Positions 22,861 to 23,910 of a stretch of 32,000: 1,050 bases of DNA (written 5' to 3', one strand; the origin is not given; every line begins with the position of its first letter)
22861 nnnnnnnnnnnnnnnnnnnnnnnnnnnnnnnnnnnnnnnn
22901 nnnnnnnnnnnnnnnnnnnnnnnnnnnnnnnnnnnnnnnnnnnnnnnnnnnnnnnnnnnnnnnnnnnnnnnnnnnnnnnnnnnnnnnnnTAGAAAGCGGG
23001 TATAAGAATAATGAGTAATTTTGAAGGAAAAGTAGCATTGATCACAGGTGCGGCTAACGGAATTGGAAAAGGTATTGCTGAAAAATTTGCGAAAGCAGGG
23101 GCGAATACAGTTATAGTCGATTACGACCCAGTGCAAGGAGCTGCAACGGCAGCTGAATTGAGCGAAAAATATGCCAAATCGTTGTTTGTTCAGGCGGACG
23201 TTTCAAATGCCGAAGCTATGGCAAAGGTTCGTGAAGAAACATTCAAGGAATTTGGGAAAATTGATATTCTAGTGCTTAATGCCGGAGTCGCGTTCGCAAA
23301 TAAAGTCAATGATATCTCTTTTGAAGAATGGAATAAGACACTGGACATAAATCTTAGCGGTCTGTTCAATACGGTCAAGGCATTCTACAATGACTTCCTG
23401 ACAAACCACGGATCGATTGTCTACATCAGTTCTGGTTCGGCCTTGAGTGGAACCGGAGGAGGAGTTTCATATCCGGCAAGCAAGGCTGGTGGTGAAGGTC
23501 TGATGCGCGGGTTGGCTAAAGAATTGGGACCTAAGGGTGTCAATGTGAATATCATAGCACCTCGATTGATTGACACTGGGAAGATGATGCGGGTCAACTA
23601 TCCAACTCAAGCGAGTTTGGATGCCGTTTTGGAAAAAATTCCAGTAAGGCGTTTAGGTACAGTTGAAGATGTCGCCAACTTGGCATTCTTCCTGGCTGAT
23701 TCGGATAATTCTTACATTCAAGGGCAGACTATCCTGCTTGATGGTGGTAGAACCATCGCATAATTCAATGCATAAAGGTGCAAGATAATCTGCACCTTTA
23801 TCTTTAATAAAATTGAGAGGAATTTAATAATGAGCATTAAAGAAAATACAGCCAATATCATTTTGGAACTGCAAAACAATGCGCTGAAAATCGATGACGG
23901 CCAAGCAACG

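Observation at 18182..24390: Galactitol-type PTS operon coupled to an Rpe-like epimerase, an SDR and a 6-phospho-3-hexuloisomerase, with no known substrate for this combination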

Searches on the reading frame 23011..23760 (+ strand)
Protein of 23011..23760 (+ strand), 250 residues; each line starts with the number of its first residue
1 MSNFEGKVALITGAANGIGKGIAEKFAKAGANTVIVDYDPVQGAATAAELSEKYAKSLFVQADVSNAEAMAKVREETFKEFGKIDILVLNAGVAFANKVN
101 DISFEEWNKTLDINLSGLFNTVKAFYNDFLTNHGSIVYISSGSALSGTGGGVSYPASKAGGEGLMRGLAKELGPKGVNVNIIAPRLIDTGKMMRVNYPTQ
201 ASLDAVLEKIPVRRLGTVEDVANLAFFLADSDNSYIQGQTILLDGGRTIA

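Call 5: search_protein_families(library=pfam, proteins=[window:23011-23760:+])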
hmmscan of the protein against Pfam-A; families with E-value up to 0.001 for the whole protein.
window:23011-23760:+ (250 aa): 5 families
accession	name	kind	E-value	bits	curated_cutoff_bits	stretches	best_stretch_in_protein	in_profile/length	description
PF13561.12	adh_short_C2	-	1.3e-60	205.4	27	1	13-247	1-235/236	Enoyl-(Acyl carrier protein) reductase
PF00106.31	adh_short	-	8e-52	176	26.6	1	7-195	1-190/195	short chain dehydrogenase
PF08659.16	KR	-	5.7e-15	56.1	22.6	1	9-169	3-164/180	KR domain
PF23441.1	SDR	-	8.4e-07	29.1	27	1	9-246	10-254/258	SDR-like rossmann domain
PF01370.27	Epimerase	-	0.00011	22.2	20.9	1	9-145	1-118/240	NAD dependent epimerase/dehydratase family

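Call 6: search_protein_families(library=ncbifam, proteins=[window:23011-23760:+])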
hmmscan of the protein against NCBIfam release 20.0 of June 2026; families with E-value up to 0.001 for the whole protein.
window:23011-23760:+ (250 aa): 237 families (the best 25 are shown)
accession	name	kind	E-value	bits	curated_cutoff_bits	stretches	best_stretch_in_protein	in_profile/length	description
NF005559.1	PRK07231.1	subfamily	1.5e-62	211.4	215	1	4-249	2-249/249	glucose 1-dehydrogenase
NF004198.0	PRK05653.1-3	equivalog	5.6e-58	196.3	296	1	2-249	3-248/248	3-oxoacyl-ACP reductase FabG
NF052558.1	MBtsdlDhBudC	equivalog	1e-56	192.3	270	1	4-248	1-242/250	meso-2,3-butanediol dehydrogenase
TIGR01830.1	3oxo_ACP_reduc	equivalog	1.2e-56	192.2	297.75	1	9-246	1-237/239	3-oxoacyl-[acyl-carrier-protein] reductase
NF009466.0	PRK12826.1-2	subfamily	1e-54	185.7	222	1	7-248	4-245/248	3-oxoacyl-ACP reductase FabG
NF009468.0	PRK12826.1-4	equivalog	7.2e-54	183.2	318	1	1-248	2-248/256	SDR family oxidoreductase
NF004197.0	PRK05653.1-1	equivalog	2.6e-53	181.2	332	1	3-248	4-247/249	3-oxoacyl-ACP reductase FabG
NF005309.0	PRK06841.1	subfamily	4.3e-51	173.9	286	1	3-249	12-254/255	GolD/DthD family dehydrogenase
NF004202.0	PRK05653.2-2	equivalog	7.8e-51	173.1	333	1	3-248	4-248/259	3-oxoacyl-ACP reductase FabG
TIGR03971.1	SDR_subfam_1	subfamily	1.1e-50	172.4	300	1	4-248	1-269/271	mycofactocin-coupled SDR family oxidoreductase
NF009093.0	PRK12429.1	subfamily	1.2e-50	172.2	258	1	3-248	2-257/259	3-hydroxybutyrate dehydrogenase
NF006080.0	PRK08226.1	equivalog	4.3e-50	170.6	356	1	1-249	1-255/263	SDR family oxidoreductase UcpA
NF047923.1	pyridox_DH_SDR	equivalog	9.5e-50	169.4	325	1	5-248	2-241/243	pyridoxal 4-dehydrogenase, SDR-type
NF004526.0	PRK05872.1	subfamily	4.7e-49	167.1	276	1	2-222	6-226/297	short-chain dehydrogenase/reductase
NF005067.0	PRK06484.1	equivalog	6.9e-49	166.8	713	1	6-248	273-512/524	short chain dehydrogenase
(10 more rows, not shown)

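Call 14: search_solved_structures(query=window:23011-23760:+, show_alignments=2, max_evalue=1e-30)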
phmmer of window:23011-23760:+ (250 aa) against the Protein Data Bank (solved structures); distinct sequences matched with E-value up to 1e-30: 92 (the best 60 are shown).
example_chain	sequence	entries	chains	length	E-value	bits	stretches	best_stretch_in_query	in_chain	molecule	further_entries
7pcs_B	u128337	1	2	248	3.6e-44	154.6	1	4-249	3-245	BbsD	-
4nbu_A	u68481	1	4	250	9.3e-42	146.7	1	1-246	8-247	3-oxoacyl-(Acyl-carrier-protein) reductase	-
4jro_A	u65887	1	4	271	9.8e-42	146.6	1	4-247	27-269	FabG protein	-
2uvd_A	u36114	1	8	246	3.2e-41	144.9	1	5-247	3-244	3-OXOACYL-(ACYL-CARRIER-PROTEIN) REDUCTASE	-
1i01_A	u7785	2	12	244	8.7e-41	143.5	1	3-247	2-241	BETA-KETOACYL [ACP] REDUCTASE | 3-oxoacyl-[acyl-carrier protein] reductase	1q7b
4ni5_A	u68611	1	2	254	2.8e-40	141.8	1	3-248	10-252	Oxidoreductase, short-chain dehydrogenase/reductase family protein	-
1q7c_A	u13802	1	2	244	3.3e-40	141.6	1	3-247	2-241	3-oxoacyl-[acyl-carrier protein] reductase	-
2et6_A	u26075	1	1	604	8.5e-39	137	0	5-188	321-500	(3R)-hydroxyacyl-CoA dehydrogenase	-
6t77_A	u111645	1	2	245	2.5e-38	135.5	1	3-247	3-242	3-oxoacyl-ACP reductase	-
1vl8_A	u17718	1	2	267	3.4e-38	135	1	4-248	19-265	Gluconate 5-dehydrogenase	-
7krk_A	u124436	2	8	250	4.4e-38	134.7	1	4-248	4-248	3-oxoacyl-[acyl-carrier-protein] reductase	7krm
6ci9_A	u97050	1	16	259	1.2e-37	133.3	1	3-249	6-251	3-oxoacyl-[acyl-carrier-protein] reductase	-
6ci8_A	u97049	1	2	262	1.2e-37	133.2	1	3-249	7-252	3-oxoacyl-[acyl-carrier-protein] reductase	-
3woh_A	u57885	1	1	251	1.4e-37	133.1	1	5-247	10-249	SiaM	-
2p68_A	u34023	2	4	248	2e-37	132.5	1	4-246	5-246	3-oxoacyl-[acyl-carrier-protein] reductase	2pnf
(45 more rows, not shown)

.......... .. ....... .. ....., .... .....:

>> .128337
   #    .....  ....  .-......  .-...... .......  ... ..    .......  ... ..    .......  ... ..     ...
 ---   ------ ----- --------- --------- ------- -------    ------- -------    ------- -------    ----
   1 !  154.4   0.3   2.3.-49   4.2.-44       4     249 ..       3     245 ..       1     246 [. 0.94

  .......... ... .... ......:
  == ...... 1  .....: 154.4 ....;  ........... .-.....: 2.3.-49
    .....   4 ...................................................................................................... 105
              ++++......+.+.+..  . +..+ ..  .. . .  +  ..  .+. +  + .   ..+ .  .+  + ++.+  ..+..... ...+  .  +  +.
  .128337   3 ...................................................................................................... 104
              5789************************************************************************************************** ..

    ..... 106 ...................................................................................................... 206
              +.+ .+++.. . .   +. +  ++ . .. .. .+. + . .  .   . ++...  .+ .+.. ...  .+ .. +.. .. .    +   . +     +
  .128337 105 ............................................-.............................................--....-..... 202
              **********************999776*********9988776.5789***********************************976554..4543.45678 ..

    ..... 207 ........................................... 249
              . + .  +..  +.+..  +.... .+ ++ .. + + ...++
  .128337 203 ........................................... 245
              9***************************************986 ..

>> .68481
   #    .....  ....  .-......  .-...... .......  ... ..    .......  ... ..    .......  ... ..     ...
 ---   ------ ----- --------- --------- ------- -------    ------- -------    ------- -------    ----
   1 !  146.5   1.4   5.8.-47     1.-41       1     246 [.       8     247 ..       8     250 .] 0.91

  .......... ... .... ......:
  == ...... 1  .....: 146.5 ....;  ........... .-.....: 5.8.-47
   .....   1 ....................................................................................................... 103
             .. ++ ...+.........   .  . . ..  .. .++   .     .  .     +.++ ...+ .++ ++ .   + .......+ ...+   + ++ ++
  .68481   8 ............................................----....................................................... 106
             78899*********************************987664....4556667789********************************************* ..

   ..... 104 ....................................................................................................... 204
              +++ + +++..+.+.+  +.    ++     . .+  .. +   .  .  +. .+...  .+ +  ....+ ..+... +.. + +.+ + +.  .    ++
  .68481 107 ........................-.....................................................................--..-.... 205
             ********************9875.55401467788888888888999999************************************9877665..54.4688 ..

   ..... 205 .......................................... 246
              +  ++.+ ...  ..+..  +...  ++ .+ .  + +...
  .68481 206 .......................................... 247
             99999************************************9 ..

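Call 15: find_related_loci(query=window:23011-23760:+, collection=genome_contigs, flank=8000)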
Query window:23011-23760:+ (250 aa) in genome_contigs; peptide patterns used: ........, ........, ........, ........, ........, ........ (x = any residue, [..] = any of these).
154 stretches matched a pattern; 45 encode a relative of the query (tblastn E <= 1e-3); 45 distinct loci.
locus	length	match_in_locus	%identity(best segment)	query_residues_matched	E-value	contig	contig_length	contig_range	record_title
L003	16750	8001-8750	85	1-250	1e-141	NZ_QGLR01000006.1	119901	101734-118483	Gilliamella apicola strain ESL0182 Ga0133558_107, whole genome shotgun sequence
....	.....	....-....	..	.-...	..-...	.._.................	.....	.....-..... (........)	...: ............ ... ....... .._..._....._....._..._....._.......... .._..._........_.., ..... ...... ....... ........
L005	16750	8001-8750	85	1-250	2e-141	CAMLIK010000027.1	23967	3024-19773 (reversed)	MAG: uncultured Gilliamella sp. isolate SRR17188281_bin.6_metawrap_v1.3.0_MAG genome assembly, contig: ERZ12636464_163, 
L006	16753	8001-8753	85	1-250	2e-140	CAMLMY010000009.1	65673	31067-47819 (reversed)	MAG: uncultured Gilliamella sp. isolate SRR12181005_bin.3_metawrap_v1.3.0_MAG genome assembly, contig: ERZ12593185_84, w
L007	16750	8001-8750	84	1-250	1e-140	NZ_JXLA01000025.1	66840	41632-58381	Enterococcus raffinosus strain DSM 5633 Scaffold25, whole genome shotgun sequence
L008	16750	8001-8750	84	1-250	2e-140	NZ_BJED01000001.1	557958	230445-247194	Enterococcus hulanensis strain 190-7 scaffold1, whole genome shotgun sequence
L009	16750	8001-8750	83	1-250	5e-138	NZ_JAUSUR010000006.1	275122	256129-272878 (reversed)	Breznakia pachnodae strain DSM 16784 Ga0480556_06, whole genome shotgun sequence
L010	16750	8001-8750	82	1-250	2e-136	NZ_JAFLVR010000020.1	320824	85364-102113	Candidatus Enterococcus murrayae strain MJM16 scaffold3.20, whole genome shotgun sequence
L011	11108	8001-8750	81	1-250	5e-135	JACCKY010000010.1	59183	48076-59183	MAG: Candidatus Petromonas tenebris isolate A2 scaffold_30, whole genome shotgun sequence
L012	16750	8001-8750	81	1-250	2e-134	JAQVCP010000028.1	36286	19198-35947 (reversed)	MAG: Hespellia sp. isolate STD2_91 NODE_4041_length_36286_cov_18.853785_Sandtown_D2, whole genome shotgun sequence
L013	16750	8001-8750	81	1-250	4e-134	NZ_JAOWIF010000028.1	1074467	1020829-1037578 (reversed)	Citrobacter sp. Cu233 218, whole genome shotgun sequence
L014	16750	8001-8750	81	1-250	2e-134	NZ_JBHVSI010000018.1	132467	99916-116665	Neobacillus sp. NPDC058068 NPDC058068_T29_D6.ctg-0018, whole genome shotgun sequence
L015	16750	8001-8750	81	1-250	8e-134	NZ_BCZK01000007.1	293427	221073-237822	Klebsiella oxytoca NBRC 105695, whole genome shotgun sequence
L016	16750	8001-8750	80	1-250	3e-132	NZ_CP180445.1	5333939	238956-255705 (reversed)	Klebsiella sp. R390 chromosome, complete genome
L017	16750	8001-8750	80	1-250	5e-132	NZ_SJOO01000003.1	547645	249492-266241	Enterobacter wuhouensis strain WCHEW120002 3, whole genome shotgun sequence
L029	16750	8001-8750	78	1-250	6e-129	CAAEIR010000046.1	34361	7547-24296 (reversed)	MAG TPA_asm: uncultured Anaerostipes sp., isolate HGM11971, WGS project CAAEIR010000000 data, contig: ERS473319_7_k99_24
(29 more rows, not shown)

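Call 20: search_dna_similar(query=window:23011-23760:+, collection=plasmids, mode=protein, max_rows=15, max_evalue=1e-60)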
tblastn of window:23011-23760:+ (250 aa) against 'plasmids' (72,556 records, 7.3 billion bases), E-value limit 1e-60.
Records with a match: 36; places in all: 37; records where one place covers at least 80% of the query: 36.
Best place of each record, by identity: 80-90% 8; 60-80% 28.
By first word of the organism name: Klebsiella 15; Pantoea 15; Enterobacter 3; Escherichia 1; Erwinia 1; Duffyella 1.
By predicted mobility (MOB-suite, as given by PLSDB): non-mobilizable 24; conjugative 10; mobilizable 2.
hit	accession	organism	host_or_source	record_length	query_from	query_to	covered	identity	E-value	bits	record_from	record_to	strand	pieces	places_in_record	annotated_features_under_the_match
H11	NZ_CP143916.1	Klebsiella pneumoniae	wastewater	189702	1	250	100%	80.8%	5e-119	380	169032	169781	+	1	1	SDR family NAD(P)-dependent oxidoreductase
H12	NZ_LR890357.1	Klebsiella pneumoniae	Homo sapiens,urine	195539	1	250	100%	80.8%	5e-119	380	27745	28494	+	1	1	SDR family NAD(P)-dependent oxidoreductase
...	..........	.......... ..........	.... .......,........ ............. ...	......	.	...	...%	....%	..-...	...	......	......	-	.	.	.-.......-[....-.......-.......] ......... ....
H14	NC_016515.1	Enterobacter ludwigii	-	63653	1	250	100%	80.0%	8e-118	377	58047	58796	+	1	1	SDR family NAD(P)-dependent oxidoreductase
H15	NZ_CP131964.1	Enterobacter ludwigii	Homo sapiens,urine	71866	1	250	100%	80.0%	8e-118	377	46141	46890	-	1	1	SDR family NAD(P)-dependent oxidoreductase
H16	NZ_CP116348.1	Enterobacter ludwigii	strawberry,pure cluture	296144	1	250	100%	80.0%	8e-118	377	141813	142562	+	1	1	SDR family NAD(P)-dependent oxidoreductase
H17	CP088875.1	Escherichia coli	Homo sapiens,blood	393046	1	250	100%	80.0%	5e-117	374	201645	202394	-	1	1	SDR family oxidoreductase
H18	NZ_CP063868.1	Klebsiella variicola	Psittacus erithacus feces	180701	1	250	100%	79.6%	5e-117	374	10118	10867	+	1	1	SDR family NAD(P)-dependent oxidoreductase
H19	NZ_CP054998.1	Klebsiella pneumoniae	Shatin WWTPs_84 WWTPs influent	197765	1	250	100%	79.6%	5e-117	374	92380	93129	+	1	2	SDR family NAD(P)-dependent oxidoreductase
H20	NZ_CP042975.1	Klebsiella pneumoniae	Homo sapiens,single cell,blood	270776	1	250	100%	79.6%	5e-117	374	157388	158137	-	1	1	SDR family NAD(P)-dependent oxidoreductase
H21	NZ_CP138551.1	Klebsiella pneumoniae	pure culture,blood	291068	1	250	100%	79.6%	5e-117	374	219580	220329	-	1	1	SDR family NAD(P)-dependent oxidoreductase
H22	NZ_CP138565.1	Klebsiella pneumoniae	Homo sapiens,pure culture,sputum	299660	1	250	100%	79.6%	5e-117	374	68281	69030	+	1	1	SDR family NAD(P)-dependent oxidoreductase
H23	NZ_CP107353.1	Klebsiella pneumoniae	Homo sapiens,sputum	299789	1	250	100%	79.6%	5e-117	374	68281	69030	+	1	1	SDR family NAD(P)-dependent oxidoreductase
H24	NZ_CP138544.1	Klebsiella pneumoniae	pure culture,sputum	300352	1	250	100%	79.6%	5e-117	374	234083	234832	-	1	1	SDR family NAD(P)-dependent oxidoreductase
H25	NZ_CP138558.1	Klebsiella pneumoniae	pure culture,sputum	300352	1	250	100%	79.6%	5e-117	374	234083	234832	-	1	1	SDR family NAD(P)-dependent oxidoreductase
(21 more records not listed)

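Call 29: find_homologous_proteins(query=window:23011-23760:+, max_evalue=1e-60)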
Query window:23011-23760:+ (250 aa): 369 proteins with E <= 1e-60 among 8000 candidates; the best 120 are listed. Only proteins of 137 to 438 residues were searched: fused or split forms outside these lengths cannot appear, so this answer is no evidence that the protein stands alone or is whole; lengths 'longer' or 'shorter' looks for them.
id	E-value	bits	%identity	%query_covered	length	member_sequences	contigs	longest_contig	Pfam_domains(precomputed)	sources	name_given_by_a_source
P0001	4.7e-155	532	100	100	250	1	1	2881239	PF08659.17,PF13561.13,PF23441.1,PF00106.32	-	-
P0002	7.4e-134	463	86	100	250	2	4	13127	PF08659.17,PF13561.13,PF23441.1,PF00106.32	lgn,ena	-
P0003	8.3e-133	459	85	100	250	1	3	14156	PF08659.17,PF13561.13,PF00106.32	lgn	-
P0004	1.1e-132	459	85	100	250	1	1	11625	PF08659.17,PF13561.13,PF00106.32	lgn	-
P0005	1.5e-132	459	85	100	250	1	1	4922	PF08659.17,PF13561.13,PF00106.32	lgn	-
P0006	1.6e-132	458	85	100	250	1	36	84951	PF08659.17,PF13561.13,PF00106.32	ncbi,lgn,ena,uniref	ncbi:SDR family NAD(P)-dependent oxidoreductase [Enterococcus avium]|uniref:SDR family NAD(P)-depend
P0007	3.0e-132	458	85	100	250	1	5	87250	PF08659.17,PF13561.13,PF00106.32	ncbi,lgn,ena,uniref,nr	ncbi:SDR family NAD(P)-dependent oxidoreductase [Enterococcus sp.]|uniref:SDR family NAD(P)-dependen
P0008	4.2e-132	457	86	100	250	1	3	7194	PF08659.17,PF13561.13,PF23441.1,PF00106.32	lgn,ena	-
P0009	5.4e-132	457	84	100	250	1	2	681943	PF08659.17,PF13561.13,PF00106.32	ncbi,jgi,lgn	-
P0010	6.3e-132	457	85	100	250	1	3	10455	PF08659.17,PF13561.13,PF23441.1,PF00106.32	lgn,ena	-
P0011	7.4e-132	456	85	100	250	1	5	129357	PF08659.17,PF13561.13,PF23441.1,PF00106.32,PF01370.28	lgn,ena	-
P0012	8.2e-132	456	84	100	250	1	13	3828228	PF08659.17,PF13561.13,PF00106.32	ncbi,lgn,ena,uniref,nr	ncbi:SDR family oxidoreductase [Enterococcus casseliflavus]|uniref:SDR family NAD(P)-dependent oxido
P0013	1.0e-131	456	84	100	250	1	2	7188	PF08659.17,PF13561.13,PF00106.32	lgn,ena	-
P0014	1.1e-131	456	85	100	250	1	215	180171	PF08659.17,PF13561.13,PF23441.1,PF00106.32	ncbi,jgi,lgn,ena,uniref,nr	ncbi:short-chain dehydrogenase [Gilliamella apicola]|uniref:Short-chain dehydrogenase n=1 Tax=Gillia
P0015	1.2e-131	456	84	100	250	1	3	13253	PF08659.17,PF13561.13,PF00106.32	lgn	-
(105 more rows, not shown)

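Call 60: search_protein_families(library=ncbifam, proteins=[L029:9377-10270:+, L029:6249-7295:+, L029:11240-12085:+, L029:10290-11216:+], max_evalue=1e-8)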
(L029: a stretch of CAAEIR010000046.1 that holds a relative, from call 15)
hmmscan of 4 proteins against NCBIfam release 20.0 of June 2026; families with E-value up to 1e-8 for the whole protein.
L029:9377-10270:+ (298 aa): 3 families
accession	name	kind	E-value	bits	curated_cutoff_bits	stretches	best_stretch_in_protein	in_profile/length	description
NF051856.1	PsicseEpim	equivalog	3.1e-67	227.4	300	1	4-296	2-284/287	D-psicose 3-epimerase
NF041099.2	keto_glucon_epim_IolO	equivalog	4.4e-27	95.1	300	1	11-260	13-249/269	5-keto-L-gluconate epimerase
TIGR03234.1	OH-pyruv-isom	equivalog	4.8e-10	39.2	353.45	1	133-262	118-245/254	hydroxypyruvate isomerase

L029:6249-7295:+ (349 aa): 21 families
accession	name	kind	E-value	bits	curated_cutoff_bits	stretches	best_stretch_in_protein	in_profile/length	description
NF007642.0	PRK10309.1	equivalog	9.4e-88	294.7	550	1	1-345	1-344/347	galactitol-1-phosphate 5-dehydrogenase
NF003808.0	PRK05396.1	equivalog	3.6e-55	187.2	380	1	7-335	8-330/341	L-threonine 3-dehydrogenase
NF041097.1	keto_inos_dh_IolM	equivalog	1.5e-53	181.8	450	1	10-335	38-379/389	scyllo-inosose 3-dehydrogenase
TIGR00692.1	tdh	equivalog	2.8e-52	177.8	458.35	1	7-336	6-331/340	L-threonine 3-dehydrogenase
NF007489.0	PRK10083.1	equivalog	3.2e-48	164.5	376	1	1-346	1-336/339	Zn-dependent oxidoreductase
TIGR03989.1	Rxyl_3153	subfamily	1.1e-39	136.7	440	2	2-104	3-107/370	NDMA-dependent alcohol dehydrogenase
NF007375.0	PRK09880.1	equivalog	1.3e-39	135.9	469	1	2-286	6-290/344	L-idonate 5-dehydrogenase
TIGR02818.1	adh_III_F_hyde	equivalog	6.6e-39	134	543.95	2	6-104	8-107/368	S-(hydroxymethyl)glutathione dehydrogenase/class III alcohol dehydrogenase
TIGR03451.1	mycoS_dep_FDH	equivalog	6.9e-39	133.7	512.9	1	9-335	11-348/358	S-(hydroxymethyl)mycothiol dehydrogenase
NF010344.0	PRK13771.1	subfamily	1.7e-36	125.8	349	1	1-238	1-235/334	putative alcohol dehydrogenase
NF006940.0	PRK09422.1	equivalog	7.4e-34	117.2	344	1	1-269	1-270/338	alcohol dehydrogenase AdhP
TIGR03366.1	HpnZ_proposed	hypoth_equivalog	6.5e-30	104.4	328.1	1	21-284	2-277/315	putative phosphonate catabolism associated alcohol dehydrogenase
NF041172.1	AcrlCoa_red_Thmprot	equivalog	1.6e-29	102.9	500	1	1-237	1-235/334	acryloyl-CoA reductase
NF047908.1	AldhRedAhr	equivalog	1.1e-27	96.8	470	1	11-268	15-269/335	NADPH-dependent aldehyde reductase Ahr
TIGR03201.1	dearomat_had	equivalog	6.3e-24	84.7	338.65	1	11-269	10-282/349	6-hydroxycyclohex-1-ene-1-carbonyl-CoA dehydrogenase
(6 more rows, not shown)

L029:11240-12085:+ (282 aa): 20 families
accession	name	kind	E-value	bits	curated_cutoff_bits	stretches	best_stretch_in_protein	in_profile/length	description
NF009374.0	PRK12737.1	subfamily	4.4e-125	416.4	383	1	1-281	2-283/284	tagatose-bisphosphate aldolase subunit GatY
NF006626.0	PRK09195.1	subfamily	2.7e-121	404.1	384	1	1-282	2-284/284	tagatose-bisphosphate aldolase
NF009497.0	PRK12857.1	equivalog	9.6e-107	356.4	423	1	1-282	2-284/284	class II fructose-1,6-bisphosphate aldolase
TIGR01858.1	tag_bisphos_ald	equivalog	4.4e-104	347.5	443.55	1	2-282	1-282/282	tagatose bisphosphate family class II aldolase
TIGR01859.1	fruc_bis_ald_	equivalog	3.7e-103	345.1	343.05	1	2-282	1-282/282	class II fructose-1,6-bisphosphate aldolase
TIGR00167.1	cbbA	subfamily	5.6e-94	314.8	215.6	1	1-282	2-290/290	ketose-bisphosphate aldolase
NF006042.0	PRK08185.1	subfamily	1.9e-88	296.5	405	1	1-282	1-284/287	hypothetical protein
NF009375.0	PRK12738.1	equivalog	2.1e-85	286.4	542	1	3-281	4-283/286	tagatose-bisphosphate aldolase subunit KbaY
NF005823.0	PRK07709.1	equivalog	4.7e-78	262.8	545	1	2-282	3-285/285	class II fructose-bisphosphate aldolase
NF005288.0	PRK06806.1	equivalog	3.1e-77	259.6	396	1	2-250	3-250/281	class II fructose-bisphosphate aldolase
NF006376.0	PRK08610.1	equivalog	3.4e-76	256.7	527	1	2-282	3-285/286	class II fructose-bisphosphate aldolase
NF005284.0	PRK06801.1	equivalog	7.9e-76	255.1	406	1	2-281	3-285/286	ketose 1,6-bisphosphate aldolase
NF005943.0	PRK07998.1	equivalog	1.1e-75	254.7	364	1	2-276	3-275/283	class II aldolase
NF005481.0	PRK07084.1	equivalog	5.2e-72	242.8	511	2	2-219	12-239/324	class II fructose-bisphosphate aldolase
NF004493.0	PRK05835.1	equivalog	3e-70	236.9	558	2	1-215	1-219/307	class II fructose-bisphosphate aldolase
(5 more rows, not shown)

L029:10290-11216:+ (309 aa): 16 families
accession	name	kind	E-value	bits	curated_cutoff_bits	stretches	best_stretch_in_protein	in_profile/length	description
TIGR03168.1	1-PFK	subfamily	4.9e-97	324.5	216.4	1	2-306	1-304/305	hexose kinase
TIGR03828.1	pfkB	equivalog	3.6e-90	302.1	292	1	2-306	1-304/305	1-phosphofructokinase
NF010033.0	PRK13508.1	equivalog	1.2e-69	234.9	469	1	1-307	1-307/309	tagatose-6-phosphate kinase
TIGR01231.1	lacC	equivalog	1.4e-67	228.2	409.55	1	1-307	1-308/310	tagatose-6-phosphate kinase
NF007068.0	PRK09513.1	equivalog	1.1e-60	205.5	432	1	2-307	5-309/312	1-phosphofructokinase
NF041320.1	pfkB_Halo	equivalog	1.7e-52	178.7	400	1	1-307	1-300/302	1-phosphofructokinase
NF007632.0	PRK10294.1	equivalog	2.5e-41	141.9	353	1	2-300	4-303/310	6-phosphofructokinase II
TIGR02152.1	D_ribokin_bact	equivalog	3.5e-26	92.2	299.65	1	10-281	8-278/298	ribokinase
TIGR02198.1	rfaE_dom_I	equivalog_domain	3e-19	69.3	345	1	26-281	37-294/315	D-glycero-beta-D-manno-heptose-7-phosphate kinase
NF008353.0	PRK11142.1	equivalog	1.4e-16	60.9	341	1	35-281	37-281/307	ribokinase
NF007355.0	PRK09850.1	equivalog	6.4e-13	48.4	540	1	8-294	12-297/313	pseudouridine kinase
TIGR04382.1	myo_inos_iolC_N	equivalog_domain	7.1e-12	45.2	300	1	181-284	191-290/309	5-dehydro-2-deoxygluconokinase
NF008454.0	PRK11316.1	equivalog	6.3e-11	41.5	521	1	26-281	40-292/475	bifunctional D-glycero-beta-D-manno-heptose-7-phosphate kinase/D-glycero-beta-D-manno-heptose 1-phosphate adenylyltransferase HldE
NF007321.0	PRK09813.1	equivalog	4.8e-10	39.4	247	1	153-281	131-252/261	fructoselysine 6-kinase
TIGR00097.1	HMP-P_kinase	equivalog_domain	6.4e-10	38.7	204.95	1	155-279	104-233/254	bifunctional hydroxymethylpyrimidine kinase/phosphomethylpyrimidine kinase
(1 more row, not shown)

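Call 70: search_protein_representatives(protein=window:23011-23760:+)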
Query: 250 residues. Proteins with E-value up to 0.001 (for the whole library): 240097; up to 1e-10: 86800; up to 1e-30: 2542. The best 150 are listed.
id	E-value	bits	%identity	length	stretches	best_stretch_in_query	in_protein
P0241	3.2e-82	292.2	78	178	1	1-176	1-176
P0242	6.7e-68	245.4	51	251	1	5-248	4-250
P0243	1.9e-55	204.7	32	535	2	8-248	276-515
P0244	8.0e-55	202.6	31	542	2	3-249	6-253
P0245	2.5e-52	194.4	34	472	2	3-246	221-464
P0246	7.7e-52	192.8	33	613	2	4-214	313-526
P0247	4.0e-51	190.5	35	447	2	10-247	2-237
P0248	7.1e-51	189.7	33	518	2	7-249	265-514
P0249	1.2e-50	188.9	42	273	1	4-249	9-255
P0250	1.4e-50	188.7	31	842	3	6-193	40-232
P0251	7.4e-50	186.3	32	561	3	14-237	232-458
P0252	4.4e-49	183.8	42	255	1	4-247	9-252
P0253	8.3e-49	182.9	44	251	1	4-249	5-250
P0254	3.3e-48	180.9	44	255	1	4-248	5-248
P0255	5.8e-48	180.1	33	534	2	7-248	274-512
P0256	2.3e-47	178.2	41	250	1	8-248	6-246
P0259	7.8e-47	176.4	43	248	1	6-248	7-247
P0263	2.0e-45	171.8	39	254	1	10-248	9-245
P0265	3.5e-45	171.0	43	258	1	4-247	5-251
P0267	7.0e-45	170.0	44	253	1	6-249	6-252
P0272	2.2e-44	168.4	43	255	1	6-250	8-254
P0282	4.2e-43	164.2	43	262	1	7-249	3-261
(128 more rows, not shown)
